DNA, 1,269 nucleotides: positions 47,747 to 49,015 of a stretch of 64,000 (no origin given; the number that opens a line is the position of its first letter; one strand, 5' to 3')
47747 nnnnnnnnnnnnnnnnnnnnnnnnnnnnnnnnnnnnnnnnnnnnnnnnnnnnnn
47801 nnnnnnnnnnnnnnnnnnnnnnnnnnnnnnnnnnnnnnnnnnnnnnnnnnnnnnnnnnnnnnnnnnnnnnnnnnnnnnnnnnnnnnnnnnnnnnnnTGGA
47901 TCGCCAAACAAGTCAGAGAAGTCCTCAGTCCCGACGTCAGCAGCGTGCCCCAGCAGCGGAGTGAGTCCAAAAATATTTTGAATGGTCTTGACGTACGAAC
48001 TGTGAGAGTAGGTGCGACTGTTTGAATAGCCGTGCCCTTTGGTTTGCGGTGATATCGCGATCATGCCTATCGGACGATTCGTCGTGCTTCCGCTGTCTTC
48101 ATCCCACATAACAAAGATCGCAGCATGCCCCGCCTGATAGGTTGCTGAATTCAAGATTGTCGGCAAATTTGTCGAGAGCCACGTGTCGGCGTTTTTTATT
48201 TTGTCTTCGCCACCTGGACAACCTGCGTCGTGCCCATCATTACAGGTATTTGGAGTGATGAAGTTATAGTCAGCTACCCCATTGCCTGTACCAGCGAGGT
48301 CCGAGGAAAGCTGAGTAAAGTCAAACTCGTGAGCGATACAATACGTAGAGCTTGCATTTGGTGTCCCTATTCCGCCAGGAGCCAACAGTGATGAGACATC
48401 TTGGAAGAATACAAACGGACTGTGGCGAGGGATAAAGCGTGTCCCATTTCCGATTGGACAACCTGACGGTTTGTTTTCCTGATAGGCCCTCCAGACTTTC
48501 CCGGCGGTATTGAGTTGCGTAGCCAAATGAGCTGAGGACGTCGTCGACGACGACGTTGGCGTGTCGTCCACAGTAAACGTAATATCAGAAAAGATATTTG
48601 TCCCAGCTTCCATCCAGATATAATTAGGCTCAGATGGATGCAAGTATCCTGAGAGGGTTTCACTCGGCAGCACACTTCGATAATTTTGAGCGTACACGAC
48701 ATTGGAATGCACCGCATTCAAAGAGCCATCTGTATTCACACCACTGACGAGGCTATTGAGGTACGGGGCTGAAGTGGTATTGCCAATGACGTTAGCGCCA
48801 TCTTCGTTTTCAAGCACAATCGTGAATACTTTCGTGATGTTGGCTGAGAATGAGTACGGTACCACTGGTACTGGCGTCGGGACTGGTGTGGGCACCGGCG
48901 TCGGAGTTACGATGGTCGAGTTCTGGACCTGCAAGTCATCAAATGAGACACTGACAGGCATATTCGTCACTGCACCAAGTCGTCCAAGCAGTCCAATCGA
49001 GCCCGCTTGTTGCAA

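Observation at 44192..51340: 2382-aa megaprotein combining three different hydrolase-type catalytic domains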

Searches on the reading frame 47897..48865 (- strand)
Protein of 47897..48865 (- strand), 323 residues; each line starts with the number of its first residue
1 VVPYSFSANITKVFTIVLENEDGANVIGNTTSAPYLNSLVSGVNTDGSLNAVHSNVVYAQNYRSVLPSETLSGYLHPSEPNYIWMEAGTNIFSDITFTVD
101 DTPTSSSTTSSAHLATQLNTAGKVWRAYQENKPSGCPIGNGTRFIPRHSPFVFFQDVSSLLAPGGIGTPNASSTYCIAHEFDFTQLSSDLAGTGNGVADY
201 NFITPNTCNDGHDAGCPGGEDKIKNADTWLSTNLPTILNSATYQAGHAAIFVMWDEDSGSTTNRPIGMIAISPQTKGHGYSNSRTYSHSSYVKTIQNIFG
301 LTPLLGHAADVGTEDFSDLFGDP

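Call 9: search_protein_families(library=pfam, proteins=[window:47897-48865:-], max_evalue=10)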
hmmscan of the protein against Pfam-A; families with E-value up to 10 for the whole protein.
seq(323 aa): 1 family
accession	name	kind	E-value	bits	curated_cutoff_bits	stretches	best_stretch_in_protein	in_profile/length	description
PF04185.19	Phosphoesterase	-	1.9e-16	60.6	23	1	69-301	122-355/356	Phosphoesterase family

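Call 20: search_solved_structures(query=window:47897-48865:-, max_evalue=10, show_alignments=3)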
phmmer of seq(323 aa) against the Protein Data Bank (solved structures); distinct sequences matched with E-value up to 10: 0.

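Call 38: find_homologous_proteins(query=window:47897-48865:-, max_evalue=0.00001)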
Query seq(323 aa) (323 aa): 2712 proteins with E <= 0.00001 among 3861 candidates; the best 120 are listed.
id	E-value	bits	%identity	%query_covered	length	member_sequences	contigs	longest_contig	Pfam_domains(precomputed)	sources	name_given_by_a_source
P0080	6.3e-88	313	53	98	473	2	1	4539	PF17957.8,PF04185.20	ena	-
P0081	2.1e-86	308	49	99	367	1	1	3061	PF04185.20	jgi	jgi:phosphatidylinositol-3-phosphatase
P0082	4.3e-82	294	49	98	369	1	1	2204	PF04185.20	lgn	-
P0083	5.6e-81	290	51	94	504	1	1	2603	PF04185.20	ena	-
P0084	4.7e-79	284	48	96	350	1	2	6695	PF04185.20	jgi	jgi:phosphatidylinositol-3-phosphatase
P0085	1.1e-77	280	45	98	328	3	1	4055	PF04185.20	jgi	jgi:hypothetical protein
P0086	3.2e-77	278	47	97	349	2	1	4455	PF04185.20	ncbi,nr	ncbi:MAG TPA: alkaline phosphatase family protein [Thermomicrobiales bacterium]|nr:alkaline phosphat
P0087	3.3e-77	278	47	96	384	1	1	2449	PF04185.20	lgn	-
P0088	5.5e-77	277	45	97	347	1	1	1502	PF04185.20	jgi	jgi:phosphatidylinositol-3-phosphatase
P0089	9.0e-77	277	47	97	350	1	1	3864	PF04185.20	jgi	jgi:phosphatidylinositol-3-phosphatase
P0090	5.5e-76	274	47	93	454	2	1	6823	PF17957.8,PF04185.20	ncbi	-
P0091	1.0e-75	273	46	96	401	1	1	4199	PF04185.20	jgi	jgi:phosphatidylinositol-3-phosphatase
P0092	4.8e-75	271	50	96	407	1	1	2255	PF04185.20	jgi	jgi:phospholipase C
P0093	2.8e-74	268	45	98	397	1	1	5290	PF04185.20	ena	-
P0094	9.2e-74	267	46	97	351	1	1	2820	PF04185.20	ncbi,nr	ncbi:MAG TPA: alkaline phosphatase family protein [Thermomicrobiales bacterium]|nr:alkaline phosphat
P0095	3.1e-72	262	47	98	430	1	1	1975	PF17957.8,PF04185.20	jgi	jgi:phosphatidylinositol-3-phosphatase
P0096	3.9e-71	258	47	99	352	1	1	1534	PF04185.20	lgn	-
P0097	1.5e-69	253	44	86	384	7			PF04185.20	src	-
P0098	1.9e-68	249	45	97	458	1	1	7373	PF17957.8,PF04185.20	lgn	-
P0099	6.6e-68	247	47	97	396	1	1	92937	PF00404.25,PF13517.13,PF04185.20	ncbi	-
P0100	1.8e-67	246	47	96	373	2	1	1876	PF04185.20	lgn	-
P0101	2.6e-66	242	43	96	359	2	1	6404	PF04185.20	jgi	jgi:hypothetical protein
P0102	4.7e-66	241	44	96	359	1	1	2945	PF04185.20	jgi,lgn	jgi:hypothetical protein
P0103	1.0e-64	237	45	97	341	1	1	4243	PF04185.20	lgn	-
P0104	2.2e-64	236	45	97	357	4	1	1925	PF04185.20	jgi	jgi:hypothetical protein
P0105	5.5e-64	235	45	96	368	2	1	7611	PF04185.20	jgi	jgi:phospholipase C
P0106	7.3e-64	234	46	96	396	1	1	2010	PF04185.20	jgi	jgi:hypothetical protein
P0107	7.7e-64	234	48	96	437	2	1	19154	PF00404.25,PF04185.20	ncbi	-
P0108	9.4e-64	234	44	97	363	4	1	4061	PF04185.20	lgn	-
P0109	1.0e-63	234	45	97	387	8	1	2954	PF04185.20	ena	-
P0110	3.4e-63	232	45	97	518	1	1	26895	PF04185.20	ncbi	-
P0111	1.0e-62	230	45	95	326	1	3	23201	PF04185.20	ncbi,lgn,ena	-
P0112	1.1e-62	230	44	96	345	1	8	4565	PF04185.20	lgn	-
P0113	1.2e-62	230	50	76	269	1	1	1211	PF04185.20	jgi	jgi:hypothetical protein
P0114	1.3e-62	230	45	96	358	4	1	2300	PF04185.20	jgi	jgi:phosphatidylinositol-3-phosphatase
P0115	2.8e-62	229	44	96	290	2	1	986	PF04185.20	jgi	jgi:hypothetical protein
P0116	3.8e-62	229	44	97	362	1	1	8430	PF04185.20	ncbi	-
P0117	3.9e-62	229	42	97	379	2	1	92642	PF04185.20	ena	-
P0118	4.7e-62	228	43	96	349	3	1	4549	PF04185.20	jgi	jgi:hypothetical protein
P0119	6.0e-62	228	45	95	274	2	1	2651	PF04185.20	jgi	jgi:phospholipase C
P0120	6.2e-62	228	45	97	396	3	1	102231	PF04185.20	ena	-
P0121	7.5e-62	228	44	98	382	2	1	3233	PF04185.20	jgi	jgi:hypothetical protein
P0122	1.0e-61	227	43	97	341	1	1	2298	PF04185.20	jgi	jgi:phosphatidylinositol-3-phosphatase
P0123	1.2e-61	227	42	96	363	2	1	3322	PF04185.20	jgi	jgi:hypothetical protein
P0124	1.5e-61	227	44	96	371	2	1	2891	PF04185.20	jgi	jgi:phosphatidylinositol-3-phosphatase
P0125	1.7e-61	226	44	97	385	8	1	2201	PF04185.20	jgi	jgi:hypothetical protein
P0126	1.7e-61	226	43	99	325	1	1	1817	PF04185.20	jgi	jgi:hypothetical protein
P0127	2.1e-61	226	44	96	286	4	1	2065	PF04185.20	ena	-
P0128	2.2e-61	226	43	97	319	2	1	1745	PF04185.20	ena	-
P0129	2.3e-61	226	45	97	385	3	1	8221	PF04185.20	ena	-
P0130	3.6e-61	225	44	96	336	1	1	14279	PF04185.20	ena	-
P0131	4.0e-61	225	42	95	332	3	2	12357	PF04185.20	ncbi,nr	ncbi:MAG: phosphoesterase [Ktedonobacteraceae bacterium]|nr:phosphoesterase [Ktedonobacteraceae bact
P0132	4.3e-61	225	44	97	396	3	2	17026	PF04185.20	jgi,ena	-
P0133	5.1e-61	225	43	98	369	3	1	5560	PF04185.20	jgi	jgi:hypothetical protein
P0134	5.2e-61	225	43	99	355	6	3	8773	PF04185.20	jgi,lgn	jgi:hypothetical protein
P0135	6.1e-61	225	42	98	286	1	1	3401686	PF04185.20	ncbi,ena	-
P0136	6.4e-61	225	45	95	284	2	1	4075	PF04185.20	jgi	-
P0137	6.9e-61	224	45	96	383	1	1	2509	PF04185.20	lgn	-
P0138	8.6e-61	224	44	97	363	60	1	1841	PF04185.20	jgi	-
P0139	9.5e-61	224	46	97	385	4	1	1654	PF04185.20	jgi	jgi:hypothetical protein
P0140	1.0e-60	224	42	98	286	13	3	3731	PF04185.20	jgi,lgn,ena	-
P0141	1.2e-60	224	43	96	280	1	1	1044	PF04185.20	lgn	-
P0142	1.2e-60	224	45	96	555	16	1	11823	PF04185.20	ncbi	-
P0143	1.3e-60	224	44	95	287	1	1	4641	PF04185.20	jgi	jgi:phospholipase C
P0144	1.4e-60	223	45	97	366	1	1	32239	PF04185.20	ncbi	-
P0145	1.5e-60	223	43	95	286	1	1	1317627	PF04185.20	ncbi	-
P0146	1.5e-60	223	42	97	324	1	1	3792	PF04185.20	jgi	jgi:hypothetical protein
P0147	1.9e-60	223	43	95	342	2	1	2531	PF04185.20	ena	-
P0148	2.0e-60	223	44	97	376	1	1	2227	PF04185.20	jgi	jgi:phosphatidylinositol-3-phosphatase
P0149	2.0e-60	223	44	96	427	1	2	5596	PF04185.20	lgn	-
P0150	2.1e-60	223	44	97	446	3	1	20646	PF04185.20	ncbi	-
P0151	2.1e-60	223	41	97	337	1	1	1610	PF04185.20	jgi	jgi:phospholipase C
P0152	2.1e-60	223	44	97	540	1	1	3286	PF01833.31,PF04185.20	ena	-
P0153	2.1e-60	223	43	98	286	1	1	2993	PF04185.20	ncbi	-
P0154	2.2e-60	223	43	97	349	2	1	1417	PF04185.20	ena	-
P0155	2.2e-60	223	43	96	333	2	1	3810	PF04185.20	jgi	jgi:hypothetical protein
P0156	2.2e-60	223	44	95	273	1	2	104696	PF04185.20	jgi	jgi:phospholipase C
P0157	2.2e-60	223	44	96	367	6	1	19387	PF04185.20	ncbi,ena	-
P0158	2.7e-60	222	44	94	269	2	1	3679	PF04185.20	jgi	jgi:phospholipase C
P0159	2.7e-60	222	41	98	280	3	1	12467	PF04185.20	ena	-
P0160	2.7e-60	222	43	96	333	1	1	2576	PF04185.20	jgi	jgi:phospholipase C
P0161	2.8e-60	222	44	95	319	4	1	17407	PF04185.20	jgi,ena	-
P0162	3.3e-60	222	43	98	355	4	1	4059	PF04185.20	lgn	-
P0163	4.0e-60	222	44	95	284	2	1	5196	PF04185.20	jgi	jgi:phosphatidylinositol-3-phosphatase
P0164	4.6e-60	222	44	96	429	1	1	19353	PF04185.20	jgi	jgi:hypothetical protein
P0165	4.7e-60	222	45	94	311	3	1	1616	PF04185.20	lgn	-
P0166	4.8e-60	222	45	94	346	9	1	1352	PF04185.20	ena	-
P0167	6.7e-60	221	43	97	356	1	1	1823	PF04185.20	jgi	jgi:hypothetical protein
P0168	6.9e-60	221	42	96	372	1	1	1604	PF04185.20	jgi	jgi:phosphatidylinositol-3-phosphatase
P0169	7.0e-60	221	44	96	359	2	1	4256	PF04185.20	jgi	jgi:hypothetical protein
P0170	7.0e-60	221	43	99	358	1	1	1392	PF17957.8,PF04185.20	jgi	jgi:hypothetical protein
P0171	7.6e-60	221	45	94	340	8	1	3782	PF04185.20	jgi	jgi:phospholipase C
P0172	9.8e-60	221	43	96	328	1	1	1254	PF04185.20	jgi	jgi:acid phosphatase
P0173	9.8e-60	221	43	97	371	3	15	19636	PF04185.20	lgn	-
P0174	9.8e-60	221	42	96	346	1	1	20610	PF04185.20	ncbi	-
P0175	1.0e-59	221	43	99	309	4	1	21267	PF04185.20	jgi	-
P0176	1.1e-59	221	42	98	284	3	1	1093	PF04185.20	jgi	jgi:hypothetical protein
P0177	1.1e-59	220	48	76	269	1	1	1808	PF04185.20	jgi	jgi:hypothetical protein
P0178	1.3e-59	220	44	97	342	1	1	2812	PF04185.20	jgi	jgi:hypothetical protein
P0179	1.3e-59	220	42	97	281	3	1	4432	PF04185.20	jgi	-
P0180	1.3e-59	220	41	97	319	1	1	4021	PF04185.20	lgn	-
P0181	1.3e-59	220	44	95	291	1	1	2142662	PF04185.20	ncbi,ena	-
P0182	1.3e-59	220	43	96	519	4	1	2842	PF04185.20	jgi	jgi:hypothetical protein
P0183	1.4e-59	220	42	95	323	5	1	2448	PF04185.20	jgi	jgi:hypothetical protein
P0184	1.5e-59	220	42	98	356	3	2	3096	PF04185.20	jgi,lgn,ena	-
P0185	1.6e-59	220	42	98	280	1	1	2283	PF04185.20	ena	-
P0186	1.7e-59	220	41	96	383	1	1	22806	PF04185.20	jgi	jgi:hypothetical protein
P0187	1.7e-59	220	43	97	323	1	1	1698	PF04185.20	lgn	-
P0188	1.7e-59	220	41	98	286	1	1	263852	PF04185.20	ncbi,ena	-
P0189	1.7e-59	220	44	96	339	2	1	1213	PF04185.20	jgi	jgi:hypothetical protein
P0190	1.9e-59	220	42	97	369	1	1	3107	PF04185.20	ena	-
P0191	1.9e-59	220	44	97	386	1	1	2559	PF04185.20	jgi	jgi:hypothetical protein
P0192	2.0e-59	220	43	97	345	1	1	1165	PF04185.20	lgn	-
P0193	2.3e-59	219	42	96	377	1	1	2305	PF04185.20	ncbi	-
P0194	2.4e-59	219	42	96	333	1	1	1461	PF04185.20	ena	-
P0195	2.4e-59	219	43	97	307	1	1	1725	PF04185.20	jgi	-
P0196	2.4e-59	219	43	97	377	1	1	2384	PF04185.20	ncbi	-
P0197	2.4e-59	219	44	97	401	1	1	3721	PF00404.25,PF04185.20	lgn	-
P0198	2.5e-59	219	43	96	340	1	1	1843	PF04185.20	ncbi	-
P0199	2.7e-59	219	42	96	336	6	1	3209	PF04185.20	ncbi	-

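Call 41: search_solved_structures(query=A3, max_evalue=1, show_alignments=2)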
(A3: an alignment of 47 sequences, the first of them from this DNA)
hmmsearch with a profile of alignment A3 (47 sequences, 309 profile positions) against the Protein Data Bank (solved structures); distinct sequences matched with E-value up to 1: 3.
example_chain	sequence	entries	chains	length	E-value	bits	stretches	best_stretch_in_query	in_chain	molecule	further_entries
9gy2_A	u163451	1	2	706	7.3e-05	25.4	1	253-292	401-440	phospholipase C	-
9gye_A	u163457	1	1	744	0.043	16.3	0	252-289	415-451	phospholipase C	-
8yk5_A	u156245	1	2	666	0.076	15.5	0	251-297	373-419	phospholipase C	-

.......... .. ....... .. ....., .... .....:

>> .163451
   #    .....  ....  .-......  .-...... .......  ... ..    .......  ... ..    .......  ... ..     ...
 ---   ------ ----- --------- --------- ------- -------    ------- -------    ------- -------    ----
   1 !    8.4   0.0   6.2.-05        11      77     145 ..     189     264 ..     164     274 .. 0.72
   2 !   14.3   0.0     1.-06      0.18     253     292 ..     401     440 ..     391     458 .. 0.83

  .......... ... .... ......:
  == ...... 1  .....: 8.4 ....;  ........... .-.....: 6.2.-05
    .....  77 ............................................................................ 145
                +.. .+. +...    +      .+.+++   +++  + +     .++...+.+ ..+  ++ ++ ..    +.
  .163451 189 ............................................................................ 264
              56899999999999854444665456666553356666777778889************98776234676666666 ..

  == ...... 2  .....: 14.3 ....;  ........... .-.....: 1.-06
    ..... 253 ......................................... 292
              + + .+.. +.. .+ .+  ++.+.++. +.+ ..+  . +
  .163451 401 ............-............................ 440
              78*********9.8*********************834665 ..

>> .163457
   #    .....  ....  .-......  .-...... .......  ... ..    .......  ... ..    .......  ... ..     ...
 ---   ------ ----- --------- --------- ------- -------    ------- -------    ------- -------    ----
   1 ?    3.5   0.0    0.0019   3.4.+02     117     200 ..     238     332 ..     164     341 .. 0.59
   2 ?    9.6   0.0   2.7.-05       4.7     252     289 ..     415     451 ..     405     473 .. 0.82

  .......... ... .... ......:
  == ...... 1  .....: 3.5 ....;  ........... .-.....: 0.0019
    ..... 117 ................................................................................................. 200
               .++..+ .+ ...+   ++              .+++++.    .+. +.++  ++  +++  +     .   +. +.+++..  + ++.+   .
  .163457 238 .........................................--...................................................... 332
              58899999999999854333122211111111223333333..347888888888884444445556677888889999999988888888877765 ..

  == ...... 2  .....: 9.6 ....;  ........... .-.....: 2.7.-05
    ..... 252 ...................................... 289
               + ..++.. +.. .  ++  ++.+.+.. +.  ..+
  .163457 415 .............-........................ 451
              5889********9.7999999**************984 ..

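Call 58: search_protein_families(library=ncbifam, proteins=[window:47897-48865:-], max_evalue=0.01)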
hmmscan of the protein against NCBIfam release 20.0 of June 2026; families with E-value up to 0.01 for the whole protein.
seq(323 aa): 1 family
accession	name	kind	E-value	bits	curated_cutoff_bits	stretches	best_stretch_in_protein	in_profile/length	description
TIGR03396.1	PC_PLC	equivalog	0.003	16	580.25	0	266-301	391-425/688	phosphocholine-specific phospholipase C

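Call 66: predict_structure(alignment_id=A3)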
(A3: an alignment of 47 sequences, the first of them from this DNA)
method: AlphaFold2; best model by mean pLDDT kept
length: 323 residues; sequences in the alignment: 47
mean_pLDDT: 90.7   pTM: 0.92
mean pLDDT of the five models: 90.7, 89.9, 88.4, 87.7, 87.6
residues with pLDDT >= 90: 245; 70-90: 54; 50-70: 21; < 50: 3
segments of 3 or more residues with pLDDT < 50: none
pLDDT, mean of each block of 10 residues (from residue 1): 67 96 92 95 83 91 81 75 96 94 94 97 97 93 90 95 79 96 96 83 96 82 95 97 95 89 89 94 95 97 97 94 65
secondary structure, 60 per line:
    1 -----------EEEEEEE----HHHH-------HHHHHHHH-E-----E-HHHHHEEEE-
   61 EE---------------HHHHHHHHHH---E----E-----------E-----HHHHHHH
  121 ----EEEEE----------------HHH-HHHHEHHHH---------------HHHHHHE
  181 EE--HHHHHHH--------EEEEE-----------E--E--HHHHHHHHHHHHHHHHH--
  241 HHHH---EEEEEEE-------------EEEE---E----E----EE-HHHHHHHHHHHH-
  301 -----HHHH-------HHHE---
elements in order: E12-18 H23-26 H34-41 H51-55 E56-59 H78-87 H114-120 E125-129 H150-153 H155-158 H174-179 E180-182 H185-191 E200-204 H222-238 H241-244 E248-254 E268-271 H288-299 H306-309

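Call 70: fold_search(model_id=the predicted structure, library=pdb)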
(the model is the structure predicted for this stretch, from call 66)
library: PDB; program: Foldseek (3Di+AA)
matches with E <= 10: 511; with E <= 0.001: 229
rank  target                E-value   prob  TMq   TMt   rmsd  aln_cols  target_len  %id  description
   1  2d1g_A                1.1e-13  1.00  0.65  0.45  10.3       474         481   14  Structure of Francisella tularensis Acid Phosphatase A (AcpA) bound to orthovanadate (released 2006-08-15)
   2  2d1g_B                1.4e-12  1.00  0.64  0.45   9.7       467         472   16  Structure of Francisella tularensis Acid Phosphatase A (AcpA) bound to orthovanadate (released 2006-08-15)
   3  8k3g_A                1.7e-12  1.00  0.63  0.48   8.0       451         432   14  Crystal structure of non-specific phospholipase C RePLC (Rasamsonia emersonii) (released 2024-07-10)
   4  8k3g_B                6.6e-12  1.00  0.64  0.49   7.8       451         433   13  Crystal structure of non-specific phospholipase C RePLC (Rasamsonia emersonii) (released 2024-07-10)
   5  8yk5_A                4.6e-11  1.00  0.63  0.33   9.9       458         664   13  Structure of glycerophosphoethanolamine ethanolaminephosphodiesterase from Streptomyces sanglieri (released 2024-04-03)
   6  9gy2_B                5.9e-11  1.00  0.64  0.34   7.4       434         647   13  Non-Hemolytic Phospholipase C (PLC N) (released 2025-10-15)
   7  9gy2_A                2.0e-10  1.00  0.64  0.34   8.3       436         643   13  Non-Hemolytic Phospholipase C (PLC N) (released 2025-10-15)
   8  8haw_A                2.6e-10  1.00  0.61  0.42  10.2       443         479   12  An auto-activation mechanism of plant non-specific phospholipase C (released 2023-01-25)
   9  8yk5_B                3.4e-10  1.00  0.63  0.33   9.3       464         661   12  Structure of glycerophosphoethanolamine ethanolaminephosphodiesterase from Streptomyces sanglieri (released 2024-04-03)
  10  8hav_A                6.0e-10  1.00  0.61  0.50  10.3       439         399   11  An auto-activation mechanism of plant non-specific phospholipase C (released 2023-01-25)
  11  9gye                  2.3e-09  1.00  0.66  0.33   8.7       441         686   13  Hemolytic Phospholipase C (PLC H) (released 2025-10-15)
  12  4uoo_A                8.0e-09  1.00  0.59  0.47   8.6       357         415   11  Structure of lipoteichoic acid synthase LtaS from Listeria monocytogenes (released 2014-08-27)
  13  4uor_J                4.6e-08  1.00  0.57  0.45   8.7       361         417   10  Structure of lipoteichoic acid synthase LtaS from Listeria monocytogenes in complex with glycerol phosphate (released 2014-08-27)
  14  3lxq_A                6.7e-08  1.00  0.56  0.46   8.4       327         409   12  The Crystal Structure of a Protein in the Alkaline Phosphatase Superfamily from Vibrio parahaemolyticus to 1.95A (released 2010-03-09)
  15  2w5r                  9.3e-08  1.00  0.58  0.46   8.7       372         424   13  Structure-based mechanism of lipoteichoic acid synthesis by Staphylococcus aureus LtaS. (released 2009-02-03)
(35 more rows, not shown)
